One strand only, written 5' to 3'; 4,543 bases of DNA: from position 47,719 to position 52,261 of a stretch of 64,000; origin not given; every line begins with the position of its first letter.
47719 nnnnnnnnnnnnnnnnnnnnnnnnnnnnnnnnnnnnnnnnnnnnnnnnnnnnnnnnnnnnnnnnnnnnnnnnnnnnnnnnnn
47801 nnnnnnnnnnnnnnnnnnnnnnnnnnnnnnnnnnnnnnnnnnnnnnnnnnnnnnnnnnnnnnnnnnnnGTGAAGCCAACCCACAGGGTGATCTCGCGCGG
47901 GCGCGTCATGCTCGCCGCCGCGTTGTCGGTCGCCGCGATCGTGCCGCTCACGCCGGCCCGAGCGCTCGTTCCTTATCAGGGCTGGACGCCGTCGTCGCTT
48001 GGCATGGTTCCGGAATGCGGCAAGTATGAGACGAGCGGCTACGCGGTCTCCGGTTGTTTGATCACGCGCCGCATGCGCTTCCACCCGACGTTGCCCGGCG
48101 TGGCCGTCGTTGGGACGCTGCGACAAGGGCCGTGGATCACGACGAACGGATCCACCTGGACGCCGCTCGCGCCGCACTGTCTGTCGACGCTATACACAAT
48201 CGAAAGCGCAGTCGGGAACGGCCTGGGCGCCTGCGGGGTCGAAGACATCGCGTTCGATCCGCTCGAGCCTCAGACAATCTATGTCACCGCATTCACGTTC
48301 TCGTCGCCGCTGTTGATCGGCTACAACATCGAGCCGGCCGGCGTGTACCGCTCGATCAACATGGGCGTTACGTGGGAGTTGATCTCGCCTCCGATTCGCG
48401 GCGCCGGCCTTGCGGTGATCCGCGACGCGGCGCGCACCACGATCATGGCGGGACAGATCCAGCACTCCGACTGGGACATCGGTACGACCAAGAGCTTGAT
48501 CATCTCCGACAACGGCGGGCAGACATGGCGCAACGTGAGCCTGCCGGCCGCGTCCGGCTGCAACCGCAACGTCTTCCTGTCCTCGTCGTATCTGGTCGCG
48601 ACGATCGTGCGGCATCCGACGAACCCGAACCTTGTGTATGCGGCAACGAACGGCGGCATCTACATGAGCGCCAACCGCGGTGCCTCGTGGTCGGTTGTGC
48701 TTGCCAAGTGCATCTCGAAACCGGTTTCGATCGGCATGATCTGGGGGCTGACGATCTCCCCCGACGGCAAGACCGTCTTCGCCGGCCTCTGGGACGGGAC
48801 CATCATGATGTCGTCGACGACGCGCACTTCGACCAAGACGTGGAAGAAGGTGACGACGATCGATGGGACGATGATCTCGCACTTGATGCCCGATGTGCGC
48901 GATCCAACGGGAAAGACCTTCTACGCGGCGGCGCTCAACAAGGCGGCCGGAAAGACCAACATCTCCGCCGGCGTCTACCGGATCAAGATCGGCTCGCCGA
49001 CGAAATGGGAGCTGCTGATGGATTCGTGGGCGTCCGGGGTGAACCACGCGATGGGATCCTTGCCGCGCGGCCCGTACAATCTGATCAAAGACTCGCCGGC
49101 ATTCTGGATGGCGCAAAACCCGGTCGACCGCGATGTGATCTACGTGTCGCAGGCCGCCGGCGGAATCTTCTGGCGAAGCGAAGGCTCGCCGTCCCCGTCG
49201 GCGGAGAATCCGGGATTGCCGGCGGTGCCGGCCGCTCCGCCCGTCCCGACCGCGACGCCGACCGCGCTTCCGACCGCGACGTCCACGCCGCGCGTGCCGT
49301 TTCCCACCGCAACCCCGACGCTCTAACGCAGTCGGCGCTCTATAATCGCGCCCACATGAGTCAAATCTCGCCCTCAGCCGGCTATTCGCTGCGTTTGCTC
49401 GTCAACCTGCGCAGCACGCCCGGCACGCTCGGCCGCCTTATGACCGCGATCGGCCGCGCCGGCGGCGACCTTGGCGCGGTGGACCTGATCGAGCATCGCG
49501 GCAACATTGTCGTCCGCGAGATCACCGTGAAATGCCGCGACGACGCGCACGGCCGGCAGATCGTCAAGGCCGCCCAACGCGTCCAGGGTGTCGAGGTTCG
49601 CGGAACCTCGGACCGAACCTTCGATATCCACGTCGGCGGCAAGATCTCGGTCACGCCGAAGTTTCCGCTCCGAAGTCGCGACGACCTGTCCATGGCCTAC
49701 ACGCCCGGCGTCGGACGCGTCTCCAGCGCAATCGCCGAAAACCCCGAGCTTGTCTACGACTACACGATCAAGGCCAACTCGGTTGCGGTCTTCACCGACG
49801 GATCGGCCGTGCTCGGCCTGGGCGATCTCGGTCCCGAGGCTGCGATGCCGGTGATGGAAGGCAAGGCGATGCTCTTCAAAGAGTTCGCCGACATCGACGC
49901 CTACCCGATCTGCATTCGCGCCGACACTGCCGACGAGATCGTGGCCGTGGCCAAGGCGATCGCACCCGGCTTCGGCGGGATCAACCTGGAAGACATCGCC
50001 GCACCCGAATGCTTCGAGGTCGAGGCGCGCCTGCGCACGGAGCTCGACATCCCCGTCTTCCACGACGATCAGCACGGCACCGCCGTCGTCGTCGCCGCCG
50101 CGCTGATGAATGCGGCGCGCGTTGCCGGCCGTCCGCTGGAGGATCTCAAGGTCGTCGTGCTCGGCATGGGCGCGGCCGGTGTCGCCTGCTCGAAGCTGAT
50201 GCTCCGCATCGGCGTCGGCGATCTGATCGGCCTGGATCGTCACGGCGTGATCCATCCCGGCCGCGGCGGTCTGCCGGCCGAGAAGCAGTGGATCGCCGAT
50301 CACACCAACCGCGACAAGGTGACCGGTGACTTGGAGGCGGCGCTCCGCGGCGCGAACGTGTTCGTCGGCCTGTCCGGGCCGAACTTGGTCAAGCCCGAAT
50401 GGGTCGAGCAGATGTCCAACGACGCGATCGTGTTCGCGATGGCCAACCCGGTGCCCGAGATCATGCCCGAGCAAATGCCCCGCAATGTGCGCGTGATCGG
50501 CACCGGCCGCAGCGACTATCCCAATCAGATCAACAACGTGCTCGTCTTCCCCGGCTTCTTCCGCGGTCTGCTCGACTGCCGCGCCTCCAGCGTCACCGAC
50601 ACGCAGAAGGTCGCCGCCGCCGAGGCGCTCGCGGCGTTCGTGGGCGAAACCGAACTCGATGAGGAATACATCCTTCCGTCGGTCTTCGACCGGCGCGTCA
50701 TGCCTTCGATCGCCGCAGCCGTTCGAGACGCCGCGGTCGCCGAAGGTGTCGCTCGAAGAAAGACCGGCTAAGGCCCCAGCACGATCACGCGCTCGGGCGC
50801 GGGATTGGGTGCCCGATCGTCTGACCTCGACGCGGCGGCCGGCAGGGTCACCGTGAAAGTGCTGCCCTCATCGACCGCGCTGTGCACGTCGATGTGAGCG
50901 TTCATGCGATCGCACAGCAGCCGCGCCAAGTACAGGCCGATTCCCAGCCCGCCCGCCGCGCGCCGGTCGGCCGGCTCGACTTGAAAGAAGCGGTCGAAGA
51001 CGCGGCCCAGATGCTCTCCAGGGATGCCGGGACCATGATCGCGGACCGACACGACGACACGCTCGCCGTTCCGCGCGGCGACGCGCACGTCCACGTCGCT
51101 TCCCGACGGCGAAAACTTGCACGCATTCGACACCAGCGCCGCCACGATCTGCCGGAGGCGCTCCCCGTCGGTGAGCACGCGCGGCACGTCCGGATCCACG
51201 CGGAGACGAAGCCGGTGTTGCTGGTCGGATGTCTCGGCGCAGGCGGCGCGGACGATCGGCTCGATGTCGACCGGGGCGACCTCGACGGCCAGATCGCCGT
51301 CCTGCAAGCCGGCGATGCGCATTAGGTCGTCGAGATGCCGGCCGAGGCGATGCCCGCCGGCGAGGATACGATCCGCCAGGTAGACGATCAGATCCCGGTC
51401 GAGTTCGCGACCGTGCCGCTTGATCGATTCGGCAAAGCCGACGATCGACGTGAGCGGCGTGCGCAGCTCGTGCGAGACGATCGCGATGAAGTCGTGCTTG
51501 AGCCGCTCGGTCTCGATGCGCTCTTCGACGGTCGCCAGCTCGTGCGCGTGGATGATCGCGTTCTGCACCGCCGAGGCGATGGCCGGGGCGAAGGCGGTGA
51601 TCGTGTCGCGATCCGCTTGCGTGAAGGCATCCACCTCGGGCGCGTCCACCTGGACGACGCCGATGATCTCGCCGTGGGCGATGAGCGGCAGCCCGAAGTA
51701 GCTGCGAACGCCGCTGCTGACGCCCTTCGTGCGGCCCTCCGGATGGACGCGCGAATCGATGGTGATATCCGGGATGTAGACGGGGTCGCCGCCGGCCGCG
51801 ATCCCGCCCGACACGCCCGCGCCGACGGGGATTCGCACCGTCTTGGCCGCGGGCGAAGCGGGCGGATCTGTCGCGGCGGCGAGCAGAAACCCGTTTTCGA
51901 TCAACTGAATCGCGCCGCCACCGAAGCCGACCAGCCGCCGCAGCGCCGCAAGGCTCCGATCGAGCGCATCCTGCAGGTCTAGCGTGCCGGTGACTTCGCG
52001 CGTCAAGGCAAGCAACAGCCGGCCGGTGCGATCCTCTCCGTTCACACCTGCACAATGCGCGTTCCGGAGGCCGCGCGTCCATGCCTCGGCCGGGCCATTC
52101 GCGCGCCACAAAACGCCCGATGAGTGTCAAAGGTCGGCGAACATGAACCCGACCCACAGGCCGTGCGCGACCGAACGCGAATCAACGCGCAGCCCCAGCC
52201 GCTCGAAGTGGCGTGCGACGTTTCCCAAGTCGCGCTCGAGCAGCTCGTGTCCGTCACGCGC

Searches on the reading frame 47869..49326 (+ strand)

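Call 17: search_protein_families(library=pfam, proteins=[window:47869-49326:+], max_evalue=0.001)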
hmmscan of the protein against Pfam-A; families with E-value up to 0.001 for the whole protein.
window:47869-49326:+ (485 aa): 1 family
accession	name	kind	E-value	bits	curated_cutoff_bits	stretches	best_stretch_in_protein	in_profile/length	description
PF15902.12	Sortilin-Vps10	-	3.5e-06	26.5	33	0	207-275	44-110/446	Sortilin, neurotensin receptor 3,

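Call 74: search_protein_families(library=ncbifam, proteins=[window:47869-49326:+], max_evalue=0.01)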
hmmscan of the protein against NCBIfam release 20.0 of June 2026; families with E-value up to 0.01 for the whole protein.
window:47869-49326:+ (485 aa): 1 family
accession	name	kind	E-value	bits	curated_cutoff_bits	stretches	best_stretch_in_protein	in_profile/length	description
NF045728.1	glycosyl_F510_1955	equivalog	8.2e-12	44.9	175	1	155-341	70-226/246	F510_1955 family glycosylhydrolase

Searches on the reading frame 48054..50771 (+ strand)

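Call 17: search_protein_families(library=pfam, proteins=[window:48054-50771:+], max_evalue=0.001)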
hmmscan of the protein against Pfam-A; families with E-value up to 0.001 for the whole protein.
window:48054-50771:+ (905 aa): 3 families
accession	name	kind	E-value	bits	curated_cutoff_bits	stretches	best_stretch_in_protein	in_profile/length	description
PF00390.24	malic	-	1.4e-27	97.1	23.1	1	530-661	3-182/182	Malic enzyme, N-terminal domain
PF03949.21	Malic_M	-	5.4e-21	75.5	23.5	1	675-894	3-257/258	Malic enzyme, NAD binding domain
PF13291.12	ACT_4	-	0.00013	23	27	1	443-514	4-76/80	ACT domain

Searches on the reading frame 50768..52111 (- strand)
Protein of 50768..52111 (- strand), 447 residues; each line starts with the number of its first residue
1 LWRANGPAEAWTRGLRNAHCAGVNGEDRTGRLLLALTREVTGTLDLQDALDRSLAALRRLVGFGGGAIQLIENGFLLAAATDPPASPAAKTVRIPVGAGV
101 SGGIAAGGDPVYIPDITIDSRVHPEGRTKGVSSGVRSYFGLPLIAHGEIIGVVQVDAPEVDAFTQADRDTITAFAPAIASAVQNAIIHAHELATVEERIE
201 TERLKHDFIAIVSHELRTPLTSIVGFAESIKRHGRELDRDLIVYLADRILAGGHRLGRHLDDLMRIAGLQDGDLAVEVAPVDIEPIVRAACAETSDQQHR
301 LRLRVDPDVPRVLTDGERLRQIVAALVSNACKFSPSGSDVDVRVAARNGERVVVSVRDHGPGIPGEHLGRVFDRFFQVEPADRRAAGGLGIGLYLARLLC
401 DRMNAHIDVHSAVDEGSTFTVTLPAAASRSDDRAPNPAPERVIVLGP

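Call 17: search_protein_families(library=pfam, proteins=[window:50768-52111:-], max_evalue=0.001)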
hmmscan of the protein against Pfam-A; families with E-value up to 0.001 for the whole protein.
window:50768-52111:- (447 aa): 6 families
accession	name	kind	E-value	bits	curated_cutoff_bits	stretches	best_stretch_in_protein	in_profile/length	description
PF02518.31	HATPase_c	-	7.4e-29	100.9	26.4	1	315-426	2-110/111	Histidine kinase-, DNA gyrase B-, and HSP90-like ATPase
PF13185.12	GAF_2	-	3.8e-15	56.7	28.6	1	44-183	2-136/136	GAF domain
PF01590.32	GAF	-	3.6e-14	53.9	22.4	1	45-182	1-133/133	GAF domain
PF00512.31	HisKA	-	5.2e-12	46.1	26.9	1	205-268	2-62/66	His Kinase A (phospho-acceptor) domain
PF13492.12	GAF_3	-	1.6e-05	25.7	27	1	45-184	1-129/129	GAF domain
PF13581.12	HATPase_c_2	-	4.5e-05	23.9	27.4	0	320-403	33-112/127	Histidine kinase-like ATPase domain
